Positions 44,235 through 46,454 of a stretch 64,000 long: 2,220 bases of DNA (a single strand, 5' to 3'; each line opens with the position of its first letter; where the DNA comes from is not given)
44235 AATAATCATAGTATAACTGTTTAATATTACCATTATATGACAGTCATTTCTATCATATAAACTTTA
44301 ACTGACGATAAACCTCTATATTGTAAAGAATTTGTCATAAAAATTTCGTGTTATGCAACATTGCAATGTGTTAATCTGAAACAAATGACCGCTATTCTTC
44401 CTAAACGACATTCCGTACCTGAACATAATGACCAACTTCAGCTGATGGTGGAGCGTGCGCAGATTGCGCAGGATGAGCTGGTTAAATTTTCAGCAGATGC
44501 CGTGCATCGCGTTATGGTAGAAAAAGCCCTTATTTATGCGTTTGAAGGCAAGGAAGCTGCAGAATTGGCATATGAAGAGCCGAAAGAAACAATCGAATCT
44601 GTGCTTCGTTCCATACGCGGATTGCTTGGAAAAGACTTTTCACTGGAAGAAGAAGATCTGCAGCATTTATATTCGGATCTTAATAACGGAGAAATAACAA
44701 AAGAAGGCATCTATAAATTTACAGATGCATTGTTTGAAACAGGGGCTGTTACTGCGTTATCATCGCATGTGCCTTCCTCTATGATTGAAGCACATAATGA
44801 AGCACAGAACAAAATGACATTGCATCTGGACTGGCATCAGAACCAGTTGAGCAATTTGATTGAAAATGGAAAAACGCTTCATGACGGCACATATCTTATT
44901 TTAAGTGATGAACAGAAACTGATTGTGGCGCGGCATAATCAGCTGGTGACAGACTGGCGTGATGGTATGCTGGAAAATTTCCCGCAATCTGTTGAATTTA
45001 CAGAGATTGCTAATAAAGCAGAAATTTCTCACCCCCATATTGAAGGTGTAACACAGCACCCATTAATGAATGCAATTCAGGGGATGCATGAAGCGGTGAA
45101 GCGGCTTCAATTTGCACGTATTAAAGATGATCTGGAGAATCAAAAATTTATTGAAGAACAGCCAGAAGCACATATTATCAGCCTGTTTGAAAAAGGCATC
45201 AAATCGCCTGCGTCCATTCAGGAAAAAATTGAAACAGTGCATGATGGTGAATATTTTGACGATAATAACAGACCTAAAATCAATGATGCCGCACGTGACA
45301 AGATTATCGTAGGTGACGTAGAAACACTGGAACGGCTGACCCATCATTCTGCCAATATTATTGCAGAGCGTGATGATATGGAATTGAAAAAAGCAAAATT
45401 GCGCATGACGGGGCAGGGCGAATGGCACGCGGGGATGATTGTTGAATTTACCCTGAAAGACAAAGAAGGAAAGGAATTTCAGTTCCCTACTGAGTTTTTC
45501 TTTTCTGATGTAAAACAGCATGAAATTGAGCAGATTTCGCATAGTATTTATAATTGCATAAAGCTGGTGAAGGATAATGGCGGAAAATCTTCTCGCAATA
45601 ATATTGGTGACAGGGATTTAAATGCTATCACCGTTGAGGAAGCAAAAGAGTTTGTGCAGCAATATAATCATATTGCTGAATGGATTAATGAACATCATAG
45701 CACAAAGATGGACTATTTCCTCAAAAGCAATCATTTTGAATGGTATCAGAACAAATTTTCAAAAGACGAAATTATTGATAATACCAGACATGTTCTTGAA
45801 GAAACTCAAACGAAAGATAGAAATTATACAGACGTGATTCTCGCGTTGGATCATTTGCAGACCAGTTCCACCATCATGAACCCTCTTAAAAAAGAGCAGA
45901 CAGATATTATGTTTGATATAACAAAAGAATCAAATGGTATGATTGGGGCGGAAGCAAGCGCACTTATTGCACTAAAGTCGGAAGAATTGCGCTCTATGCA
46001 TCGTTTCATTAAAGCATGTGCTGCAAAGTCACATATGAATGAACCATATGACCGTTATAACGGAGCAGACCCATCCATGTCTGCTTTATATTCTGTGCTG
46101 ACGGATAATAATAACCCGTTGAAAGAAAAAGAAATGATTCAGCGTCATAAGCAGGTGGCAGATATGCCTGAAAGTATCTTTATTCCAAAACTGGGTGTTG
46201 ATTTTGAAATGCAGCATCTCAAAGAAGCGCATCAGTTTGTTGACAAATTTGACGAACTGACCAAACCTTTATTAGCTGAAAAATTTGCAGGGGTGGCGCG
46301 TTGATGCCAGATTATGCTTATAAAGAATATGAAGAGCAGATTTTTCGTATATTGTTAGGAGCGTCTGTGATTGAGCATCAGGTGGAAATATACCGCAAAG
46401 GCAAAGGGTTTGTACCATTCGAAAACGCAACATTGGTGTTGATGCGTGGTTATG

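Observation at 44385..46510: Divergent RelA/SpoT-like (alarmone-synthetase fold) region inside a 639-aa orphan protein, translationally coupled to a 68-aa ORF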

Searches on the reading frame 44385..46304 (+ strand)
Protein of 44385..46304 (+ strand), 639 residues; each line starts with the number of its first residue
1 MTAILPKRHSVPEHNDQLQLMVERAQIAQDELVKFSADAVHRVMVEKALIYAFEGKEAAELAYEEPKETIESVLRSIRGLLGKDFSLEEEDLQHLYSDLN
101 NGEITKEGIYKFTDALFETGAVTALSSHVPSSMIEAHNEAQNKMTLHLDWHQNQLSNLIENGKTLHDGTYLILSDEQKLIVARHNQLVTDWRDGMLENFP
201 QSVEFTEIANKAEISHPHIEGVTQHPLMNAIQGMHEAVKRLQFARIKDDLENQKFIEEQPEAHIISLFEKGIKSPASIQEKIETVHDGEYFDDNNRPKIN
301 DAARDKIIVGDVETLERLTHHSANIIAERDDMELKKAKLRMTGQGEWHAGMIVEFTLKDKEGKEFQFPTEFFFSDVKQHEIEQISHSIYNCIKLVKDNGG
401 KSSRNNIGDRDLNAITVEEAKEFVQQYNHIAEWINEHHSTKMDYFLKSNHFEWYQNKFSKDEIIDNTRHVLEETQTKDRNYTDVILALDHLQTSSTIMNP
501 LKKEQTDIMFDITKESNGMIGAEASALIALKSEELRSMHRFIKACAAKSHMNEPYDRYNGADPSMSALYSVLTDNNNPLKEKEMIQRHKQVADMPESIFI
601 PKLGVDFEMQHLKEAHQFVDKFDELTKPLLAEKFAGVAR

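Call 3: search_protein_families(library=pfam, proteins=[window:44385-46304:+], max_evalue=1)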
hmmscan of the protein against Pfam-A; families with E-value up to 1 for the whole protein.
window:44385-46304:+ (639 aa): 2 families
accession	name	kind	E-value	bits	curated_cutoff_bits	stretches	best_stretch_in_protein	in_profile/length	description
PF23832.1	DUF7202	-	0.073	13.8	27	1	321-366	13-59/70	Domain of unknown function (DUF7202)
PF25199.1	nSTAND_NTPase5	-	0.38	11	34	0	135-193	64-121/145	Novel STAND NTPase 5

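Call 5: search_solved_structures(query=window:44385-46304:+, max_evalue=10)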
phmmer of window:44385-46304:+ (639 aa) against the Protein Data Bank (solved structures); distinct sequences matched with E-value up to 10: 0.

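Call 6: find_homologous_proteins(query=window:44385-46304:+, max_evalue=0.01)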
Query window:44385-46304:+ (639 aa): 3 proteins with E <= 0.01 among 8000 candidates.
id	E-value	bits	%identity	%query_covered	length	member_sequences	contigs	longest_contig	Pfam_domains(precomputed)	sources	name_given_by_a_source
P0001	0.0e+0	1431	100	100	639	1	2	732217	-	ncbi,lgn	-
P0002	0.0e+0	1031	73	99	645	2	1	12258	-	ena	-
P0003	3.3e-287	972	68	100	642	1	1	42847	-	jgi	jgi:hypothetical protein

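Call 10: find_encoding_contigs(protein=P0002, flank=10000)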
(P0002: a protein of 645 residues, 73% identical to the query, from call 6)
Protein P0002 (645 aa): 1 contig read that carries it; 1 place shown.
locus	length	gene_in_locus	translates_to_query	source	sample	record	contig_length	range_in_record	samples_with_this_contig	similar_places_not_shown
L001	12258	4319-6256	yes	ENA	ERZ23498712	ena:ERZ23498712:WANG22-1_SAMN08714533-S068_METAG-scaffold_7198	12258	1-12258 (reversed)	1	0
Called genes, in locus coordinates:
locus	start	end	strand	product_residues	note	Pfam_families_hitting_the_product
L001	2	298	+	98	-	?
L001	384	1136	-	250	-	PF14659:Phage_int_SAM_3 (faint), PF22022:Phage_int_M, PF00589:Phage_integrase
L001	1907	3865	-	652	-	-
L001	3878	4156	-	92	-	PF11020:DUF2610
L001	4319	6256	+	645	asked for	-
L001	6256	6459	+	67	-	-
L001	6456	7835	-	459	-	-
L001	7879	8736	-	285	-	PF08282:Hydrolase_3 (weak), PF00702:Hydrolase, PF12710:HAD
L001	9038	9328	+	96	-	PF01478:Peptidase_A24 (weak)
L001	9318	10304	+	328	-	PF01479:S4 (weak), PF00849:PseudoU_synth_2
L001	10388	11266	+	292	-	PF00140:Sigma70_r1_2 (faint), PF04542:Sigma70_r2, PF04545:Sigma70_r4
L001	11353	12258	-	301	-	?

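Call 11: find_encoding_contigs(protein=P0003, flank=10000)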
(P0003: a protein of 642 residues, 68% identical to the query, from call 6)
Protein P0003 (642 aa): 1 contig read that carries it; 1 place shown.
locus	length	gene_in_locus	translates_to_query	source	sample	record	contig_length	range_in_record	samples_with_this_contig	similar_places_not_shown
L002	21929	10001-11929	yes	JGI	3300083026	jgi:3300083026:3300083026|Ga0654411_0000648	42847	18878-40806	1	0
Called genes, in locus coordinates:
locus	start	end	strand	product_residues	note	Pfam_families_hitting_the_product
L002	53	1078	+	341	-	PF01193:RNA_pol_L, PF01000:RNA_pol_A_bac, PF03118:RNA_pol_A_CTD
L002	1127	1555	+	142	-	PF01196:Ribosomal_L17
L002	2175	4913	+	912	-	PF02739:5_3_exonuc_N, PF01367:5_3_exonuc, PF01612:DNA_pol_A_exo1, PF00476:DNA_pol_A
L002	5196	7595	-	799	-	PF02737:3HCDH_N, PF00725:3HCDH, PF00378:ECH_1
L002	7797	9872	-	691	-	PF00353:HemolysinCabind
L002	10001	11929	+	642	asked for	-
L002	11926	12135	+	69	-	-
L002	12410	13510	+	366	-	PF25919:BSH_CusB (faint), PF25944:Beta-barrel_RND, PF25967:RND-MFP_C, PF25989:YknX_C (weak)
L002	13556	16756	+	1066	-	PF00873:ACR_tran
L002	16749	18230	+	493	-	PF02321:OEP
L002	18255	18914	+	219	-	PF00072:Response_reg, PF00486:Trans_reg_C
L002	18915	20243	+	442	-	PF08521:2CSK_N, PF00512:HisKA, PF02518:HATPase_c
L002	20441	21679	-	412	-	PF07690:MFS_1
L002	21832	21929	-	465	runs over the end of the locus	PF00890:FAD_binding_2 (weak), PF01134:GIDA (weak), PF01262:AlaDh_PNT_C (faint), PF07992:Pyr_redox_2, PF12831:FAD_oxidored (weak), PF13738:Pyr_redox_3, PF00070:Pyr_redox, PF02852:Pyr_redox_dim, +4 more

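Call 12: find_related_loci(query=A1, collection=genome_contigs, flank=10000)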
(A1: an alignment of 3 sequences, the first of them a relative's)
Query A1 (639 aa) in genome_contigs; peptide patterns used: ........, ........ (x = any residue, [..] = any of these).
77 stretches matched a pattern, but none encodes a relative of the query by tblastn (E <= 1e-3).

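Call 17: find_encoding_contigs(protein=P0001, flank=2000, max_places=3)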
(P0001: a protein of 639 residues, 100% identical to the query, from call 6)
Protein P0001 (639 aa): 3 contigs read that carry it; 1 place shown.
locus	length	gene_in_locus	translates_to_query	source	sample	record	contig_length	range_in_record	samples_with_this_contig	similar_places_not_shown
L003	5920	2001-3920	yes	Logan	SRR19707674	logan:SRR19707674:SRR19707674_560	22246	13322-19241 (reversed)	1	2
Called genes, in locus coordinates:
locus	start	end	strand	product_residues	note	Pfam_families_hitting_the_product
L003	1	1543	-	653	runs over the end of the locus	-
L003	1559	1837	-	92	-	PF11020:DUF2610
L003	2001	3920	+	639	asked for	-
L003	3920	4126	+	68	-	-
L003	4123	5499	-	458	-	-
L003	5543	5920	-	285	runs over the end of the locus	PF00702:Hydrolase, PF08282:Hydrolase_3 (faint), PF12710:HAD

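Call 18: search_solved_structures(query=A1, max_evalue=10, show_alignments=3)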
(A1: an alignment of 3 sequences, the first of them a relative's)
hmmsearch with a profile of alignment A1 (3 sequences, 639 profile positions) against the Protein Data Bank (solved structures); distinct sequences matched with E-value up to 10: 0.

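Call 19: search_protein_families(library=padloc, proteins=[window:44385-46304:+], max_evalue=1)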
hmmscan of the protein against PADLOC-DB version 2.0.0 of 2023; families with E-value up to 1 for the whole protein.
window:44385-46304:+ (639 aa): 0 families

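Call 20: search_protein_families(library=ncbifam, proteins=[window:44385-46304:+], max_evalue=1)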
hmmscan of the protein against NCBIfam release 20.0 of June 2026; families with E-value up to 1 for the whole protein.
window:44385-46304:+ (639 aa): 0 families

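Call 21: search_protein_representatives(alignment_id=A1)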
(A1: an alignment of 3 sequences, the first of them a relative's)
Query: 3 sequences, 639 profile positions. Proteins with E-value up to 0.001 (for the whole library): 6; up to 1e-10: 2; up to 1e-30: 1. The best 6 are listed.
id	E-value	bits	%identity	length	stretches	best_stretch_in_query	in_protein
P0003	0.0e+00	1329.2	-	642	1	1-639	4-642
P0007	2.7e-12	62.4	-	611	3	259-436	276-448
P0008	2.5e-10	55.9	-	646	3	262-441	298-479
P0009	1.8e-08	49.8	-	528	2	14-432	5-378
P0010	3.4e-08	48.9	-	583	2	17-435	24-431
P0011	7.5e-07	44.4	-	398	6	393-428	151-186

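Call 22: predict_structure(alignment_id=A1)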
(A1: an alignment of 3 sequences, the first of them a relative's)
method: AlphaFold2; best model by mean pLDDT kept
length: 639 residues; sequences in the alignment: 3
mean_pLDDT: 45.1   pTM: 0.29
mean pLDDT of the five models: 45.1, 44.9, 40.4, 39.8, 38.6
residues with pLDDT >= 90: 0; 70-90: 62; 50-70: 124; < 50: 453
segments of 3 or more residues with pLDDT < 50: 1-29, 31-33, 77-83, 127-130, 194-201, 216-459, 493-639
pLDDT, mean of each block of 10 residues (from residue 1): 27 37 45 51 61 66 56 54 56 72 75 73 52 50 58 77 78 84 72 48 63 51 34 35 36 34 26 27 32 35 32 37 35 38 33 38 36 38 40 34 26 37 39 40 44 46 56 56 57 40 29 31 36 44 47 40 31 36 36 39 38 43 40 31
secondary structure, 60 per line:
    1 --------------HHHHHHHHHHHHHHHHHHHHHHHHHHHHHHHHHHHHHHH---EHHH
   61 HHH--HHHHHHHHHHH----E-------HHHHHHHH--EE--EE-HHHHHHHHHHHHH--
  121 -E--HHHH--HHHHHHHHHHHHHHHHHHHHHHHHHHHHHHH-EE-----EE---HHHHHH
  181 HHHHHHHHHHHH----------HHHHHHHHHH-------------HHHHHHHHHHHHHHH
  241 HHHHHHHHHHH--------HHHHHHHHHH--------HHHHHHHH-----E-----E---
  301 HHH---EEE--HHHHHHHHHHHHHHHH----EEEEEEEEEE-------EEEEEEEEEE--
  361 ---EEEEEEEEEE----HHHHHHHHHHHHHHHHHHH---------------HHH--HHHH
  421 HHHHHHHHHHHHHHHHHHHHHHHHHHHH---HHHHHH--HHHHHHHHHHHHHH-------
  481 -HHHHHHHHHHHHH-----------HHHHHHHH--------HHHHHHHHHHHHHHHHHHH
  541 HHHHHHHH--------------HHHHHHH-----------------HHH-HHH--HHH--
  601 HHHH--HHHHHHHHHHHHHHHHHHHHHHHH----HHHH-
elements in order: H15-53 H58-63 H66-76 H89-96 H106-118 H125-128 H131-161 H175-192 H203-212 H226-251 H260-269 H278-285 E307-309 H312-327 E332-341 E349-358 E364-373 H378-396 H417-448 H452-457 H460-473 H482-494 H506-513 H522-548 H563-569 H601-604 H607-630 H635-638

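Call 24: search_protein_families(library=pfam, proteins=[P0007, P0008, P0009, P0010, P0011], max_evalue=1)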
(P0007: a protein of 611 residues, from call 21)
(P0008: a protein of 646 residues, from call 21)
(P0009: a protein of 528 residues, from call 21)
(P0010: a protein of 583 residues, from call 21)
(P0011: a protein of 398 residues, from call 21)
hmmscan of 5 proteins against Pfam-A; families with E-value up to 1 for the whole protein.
P0007 (611 aa): 1 family
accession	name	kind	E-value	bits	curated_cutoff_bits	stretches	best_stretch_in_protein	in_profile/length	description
PF04607.23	RelA_SpoT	-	0.0059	17.3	27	1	290-397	4-106/113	Region found in RelA / SpoT proteins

P0008 (646 aa): 5 families
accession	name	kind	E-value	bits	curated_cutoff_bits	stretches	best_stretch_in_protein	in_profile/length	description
PF07195.17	FliD_C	-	0.0054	16.6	25.4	1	444-478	42-76/236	Flagellar hook-associated protein 2 C-terminus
PF05849.17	L-fibroin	-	0.043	13.8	27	1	59-154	42-124/242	Fibroin light chain (L-fibroin)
PF22888.1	FIMAH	-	0.044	14.8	24.8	1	115-157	22-65/81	FIMAH domain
PF25607.1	DUF7939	-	0.084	13.7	27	1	120-163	3-43/81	Domain of unknown function (DUF7939)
PF20675.2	MPH2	-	0.32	12.3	29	1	88-147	29-90/107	Maintenance of Photosystem II under High light 2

P0009 (528 aa): 0 families

P0010 (583 aa): 5 families
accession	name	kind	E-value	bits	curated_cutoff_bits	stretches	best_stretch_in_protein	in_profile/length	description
PF06782.17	UPF0236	-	0.0085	15.4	24.3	1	308-406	278-376/400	Uncharacterised protein family (UPF0236)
PF04607.23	RelA_SpoT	-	0.045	14.5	27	1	289-343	4-57/113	Region found in RelA / SpoT proteins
PF24423.1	OVT1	-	0.094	13.6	30.9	1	421-480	8-70/100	Major antigen, helical domain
PF03850.20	Tfb4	-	0.11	12.5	27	0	438-501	75-138/273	Transcription factor Tfb4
PF17867.7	AAA_lid_7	-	0.14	12.9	22.7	1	62-104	33-65/106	Midasin AAA lid domain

P0011 (398 aa): 8 families
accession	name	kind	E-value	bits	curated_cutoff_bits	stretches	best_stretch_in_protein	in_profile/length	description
PF24387.1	AEP-like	-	3.6e-10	40.2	27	1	310-364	50-104/133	Archaeo-eukaryotic primase 1D-like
PF12096.13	DUF3572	-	1.1e-08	35.7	25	0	68-88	11-31/84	Protein of unknown function (DUF3572)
PF11620.14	GABP-alpha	-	7.7e-05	23.4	26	0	198-233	27-61/85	GA-binding protein alpha chain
PF22757.1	GeBP-like_C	-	0.00077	19.8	27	0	215-240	4-29/68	Glabrous-enhancer-binding protein-like family, C-terminal domain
PF22566.2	UBA_8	-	0.0072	16.5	26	0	77-88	5-16/46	UBA-like domain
PF12731.12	Mating_N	-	0.12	12.9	21.4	0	279-322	26-69/95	Mating-type protein beta 1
PF25096.1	DUF7808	-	0.33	11.7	27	0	244-264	93-113/137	Domain of unknown function (DUF7808)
PF18777.7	CRM1_repeat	-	0.93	9.6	29.5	0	274-286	24-36/37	Chromosome region maintenance or exportin repeat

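Call 27: find_homologous_proteins(query=A3, max_evalue=0.001)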
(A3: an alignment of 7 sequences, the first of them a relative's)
Query A3 (7 sequences) (639 aa, profile of the alignment): 3 proteins with E <= 0.001 among 8000 candidates.
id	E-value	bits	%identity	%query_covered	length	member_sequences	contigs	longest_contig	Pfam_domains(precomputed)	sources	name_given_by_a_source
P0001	7.1e-255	865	100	100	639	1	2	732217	-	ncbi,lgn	-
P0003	1.3e-248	845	68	100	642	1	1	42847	-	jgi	jgi:hypothetical protein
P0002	1.8e-246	838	73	99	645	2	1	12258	-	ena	-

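Call 28: find_encoding_contigs(protein=P0007, flank=8000, max_places=3)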
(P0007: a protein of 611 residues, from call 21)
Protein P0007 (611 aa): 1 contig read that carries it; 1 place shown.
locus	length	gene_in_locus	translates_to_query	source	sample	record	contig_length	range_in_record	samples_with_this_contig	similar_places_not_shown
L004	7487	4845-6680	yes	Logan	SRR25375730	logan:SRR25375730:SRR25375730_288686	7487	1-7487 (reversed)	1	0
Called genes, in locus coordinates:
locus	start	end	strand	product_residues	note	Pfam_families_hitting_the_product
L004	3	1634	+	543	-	?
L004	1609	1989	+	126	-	PF00072:Response_reg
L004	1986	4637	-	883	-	PF00773:RNB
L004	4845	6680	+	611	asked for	-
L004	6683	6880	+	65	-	-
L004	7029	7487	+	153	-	?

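Call 29: search_solved_structures(query=A3, max_evalue=10, show_alignments=3)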
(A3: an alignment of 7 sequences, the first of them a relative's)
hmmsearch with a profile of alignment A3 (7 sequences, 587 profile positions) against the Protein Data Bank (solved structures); distinct sequences matched with E-value up to 10: 3.
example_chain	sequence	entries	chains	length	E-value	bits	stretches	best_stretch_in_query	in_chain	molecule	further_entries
6ox6_A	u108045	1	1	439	0.017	17.1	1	268-300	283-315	Tas1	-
1q15_A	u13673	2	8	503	0.025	16.5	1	84-157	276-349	CarA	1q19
7puz_A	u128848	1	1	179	0.13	14.2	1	405-480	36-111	MICOS complex subunit MIC60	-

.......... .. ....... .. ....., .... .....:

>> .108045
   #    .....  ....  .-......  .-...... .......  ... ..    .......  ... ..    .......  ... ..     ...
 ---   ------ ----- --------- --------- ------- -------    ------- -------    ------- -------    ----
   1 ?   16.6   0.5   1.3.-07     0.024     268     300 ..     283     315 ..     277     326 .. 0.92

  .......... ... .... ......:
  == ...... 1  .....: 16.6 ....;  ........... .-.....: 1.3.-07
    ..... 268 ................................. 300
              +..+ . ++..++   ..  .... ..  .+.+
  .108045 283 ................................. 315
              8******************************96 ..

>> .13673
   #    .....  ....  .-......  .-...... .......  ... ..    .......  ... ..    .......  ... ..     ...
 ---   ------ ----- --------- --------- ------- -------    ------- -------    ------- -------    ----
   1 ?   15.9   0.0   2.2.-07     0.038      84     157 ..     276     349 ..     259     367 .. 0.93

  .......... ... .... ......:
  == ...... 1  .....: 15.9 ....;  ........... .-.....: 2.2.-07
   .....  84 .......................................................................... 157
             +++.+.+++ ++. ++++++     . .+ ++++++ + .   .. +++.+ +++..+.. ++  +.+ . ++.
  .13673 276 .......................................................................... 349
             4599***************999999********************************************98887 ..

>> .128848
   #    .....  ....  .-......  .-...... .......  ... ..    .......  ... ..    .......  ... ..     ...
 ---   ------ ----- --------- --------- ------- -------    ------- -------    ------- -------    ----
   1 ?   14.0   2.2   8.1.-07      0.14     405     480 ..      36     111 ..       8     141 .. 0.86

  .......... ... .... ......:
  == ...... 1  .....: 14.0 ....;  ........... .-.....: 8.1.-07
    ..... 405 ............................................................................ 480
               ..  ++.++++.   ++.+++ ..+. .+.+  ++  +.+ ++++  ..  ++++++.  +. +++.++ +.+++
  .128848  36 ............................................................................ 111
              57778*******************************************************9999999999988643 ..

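Call 31: find_encoding_contigs(protein=P0008, flank=8000, max_places=3)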
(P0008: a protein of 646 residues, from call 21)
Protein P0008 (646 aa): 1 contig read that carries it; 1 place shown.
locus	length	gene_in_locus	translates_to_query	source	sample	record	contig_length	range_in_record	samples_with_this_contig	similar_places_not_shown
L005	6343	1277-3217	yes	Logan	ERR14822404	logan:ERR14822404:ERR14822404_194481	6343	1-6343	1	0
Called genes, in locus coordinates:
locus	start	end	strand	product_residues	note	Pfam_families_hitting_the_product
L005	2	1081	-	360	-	?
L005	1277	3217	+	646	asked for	-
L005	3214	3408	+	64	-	-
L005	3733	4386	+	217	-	-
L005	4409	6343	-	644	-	?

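Call 32: find_encoding_contigs(protein=P0009, flank=8000, max_places=3)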
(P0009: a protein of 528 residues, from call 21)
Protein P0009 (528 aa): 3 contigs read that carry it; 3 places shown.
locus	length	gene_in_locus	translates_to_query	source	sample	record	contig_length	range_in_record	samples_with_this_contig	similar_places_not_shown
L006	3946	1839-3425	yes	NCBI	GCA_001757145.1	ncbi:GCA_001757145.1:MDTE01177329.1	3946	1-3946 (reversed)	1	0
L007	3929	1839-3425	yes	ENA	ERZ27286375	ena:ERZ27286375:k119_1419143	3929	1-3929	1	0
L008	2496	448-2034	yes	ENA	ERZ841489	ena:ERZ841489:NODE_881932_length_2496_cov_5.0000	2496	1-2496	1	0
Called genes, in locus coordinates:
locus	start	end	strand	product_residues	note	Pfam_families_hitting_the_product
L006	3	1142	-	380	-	?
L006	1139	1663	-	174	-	PF07638:Sigma70_ECF (faint), PF12645:HTH_16 (weak), PF04542:Sigma70_r2, PF08281:Sigma70_r4_2, PF04545:Sigma70_r4 (weak)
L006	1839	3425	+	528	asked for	-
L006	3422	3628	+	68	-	-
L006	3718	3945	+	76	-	?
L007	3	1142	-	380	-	?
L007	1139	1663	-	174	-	PF07638:Sigma70_ECF (faint), PF12645:HTH_16 (weak), PF04542:Sigma70_r2, PF08281:Sigma70_r4_2, PF04545:Sigma70_r4 (weak)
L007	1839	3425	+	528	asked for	-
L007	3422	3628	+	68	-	-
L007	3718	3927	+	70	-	?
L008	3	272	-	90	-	?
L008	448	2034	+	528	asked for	-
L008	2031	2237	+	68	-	-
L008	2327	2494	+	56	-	?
